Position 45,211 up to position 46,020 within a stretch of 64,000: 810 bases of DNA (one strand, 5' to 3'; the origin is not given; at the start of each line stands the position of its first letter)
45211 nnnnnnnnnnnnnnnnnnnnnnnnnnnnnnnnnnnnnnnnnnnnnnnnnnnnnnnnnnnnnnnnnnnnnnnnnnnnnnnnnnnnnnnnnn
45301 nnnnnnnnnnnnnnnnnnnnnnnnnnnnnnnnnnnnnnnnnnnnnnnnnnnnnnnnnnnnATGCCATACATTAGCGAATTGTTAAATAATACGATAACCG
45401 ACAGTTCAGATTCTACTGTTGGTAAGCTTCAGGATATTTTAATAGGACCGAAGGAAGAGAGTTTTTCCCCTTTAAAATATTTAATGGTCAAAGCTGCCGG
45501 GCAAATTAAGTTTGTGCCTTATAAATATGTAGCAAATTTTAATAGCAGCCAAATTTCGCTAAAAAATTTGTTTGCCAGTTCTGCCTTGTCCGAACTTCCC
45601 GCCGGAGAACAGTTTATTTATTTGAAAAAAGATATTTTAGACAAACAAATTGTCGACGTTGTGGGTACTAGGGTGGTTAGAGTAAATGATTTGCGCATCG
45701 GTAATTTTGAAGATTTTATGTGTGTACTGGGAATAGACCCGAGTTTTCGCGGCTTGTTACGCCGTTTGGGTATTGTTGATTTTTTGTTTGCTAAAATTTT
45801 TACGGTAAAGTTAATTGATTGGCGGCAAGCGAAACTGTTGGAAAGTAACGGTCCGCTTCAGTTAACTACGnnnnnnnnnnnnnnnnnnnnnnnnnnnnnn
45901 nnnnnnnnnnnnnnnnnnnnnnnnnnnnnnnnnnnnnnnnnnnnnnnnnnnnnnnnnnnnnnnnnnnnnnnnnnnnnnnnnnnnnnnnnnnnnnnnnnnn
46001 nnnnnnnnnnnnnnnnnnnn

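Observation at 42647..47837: Magnesium module: MgtA P-type ATPase next to a soluble MgtE-N/CBS protein translationally coupled to an NRAMP-related transporter with a non-canonical metal-site motif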

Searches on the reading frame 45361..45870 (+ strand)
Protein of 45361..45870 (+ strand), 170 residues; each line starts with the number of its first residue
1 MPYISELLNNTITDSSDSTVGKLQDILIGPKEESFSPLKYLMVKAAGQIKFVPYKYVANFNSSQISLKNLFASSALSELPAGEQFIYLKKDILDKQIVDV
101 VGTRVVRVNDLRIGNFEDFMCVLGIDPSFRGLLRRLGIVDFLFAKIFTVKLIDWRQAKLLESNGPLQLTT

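Call 55: predict_structure(alignment_id=A5)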
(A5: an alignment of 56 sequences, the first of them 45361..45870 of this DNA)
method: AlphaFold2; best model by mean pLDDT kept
length: 170 residues; sequences in the alignment: 56
mean_pLDDT: 91.2   pTM: 0.86
mean pLDDT of the five models: 91.2, 89.5, 89.3, 83.4, 81.8
residues with pLDDT >= 90: 122; 70-90: 45; 50-70: 3; < 50: 0
segments of 3 or more residues with pLDDT < 50: none
pLDDT, mean of each block of 10 residues (from residue 1): 92 96 95 90 97 96 93 96 94 92 89 93 94 85 79 89 80
secondary structure, 60 per line:
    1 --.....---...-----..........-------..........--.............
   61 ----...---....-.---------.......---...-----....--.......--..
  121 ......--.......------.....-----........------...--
elements in order: H4-7 E11-13 E19-28 E36-45 E48-53 E57-60 E65-67 H71-74 H88-92 E96-98 E104-107 E110-116 E119-126 H129-135 H142-146 E157-159 E166-168
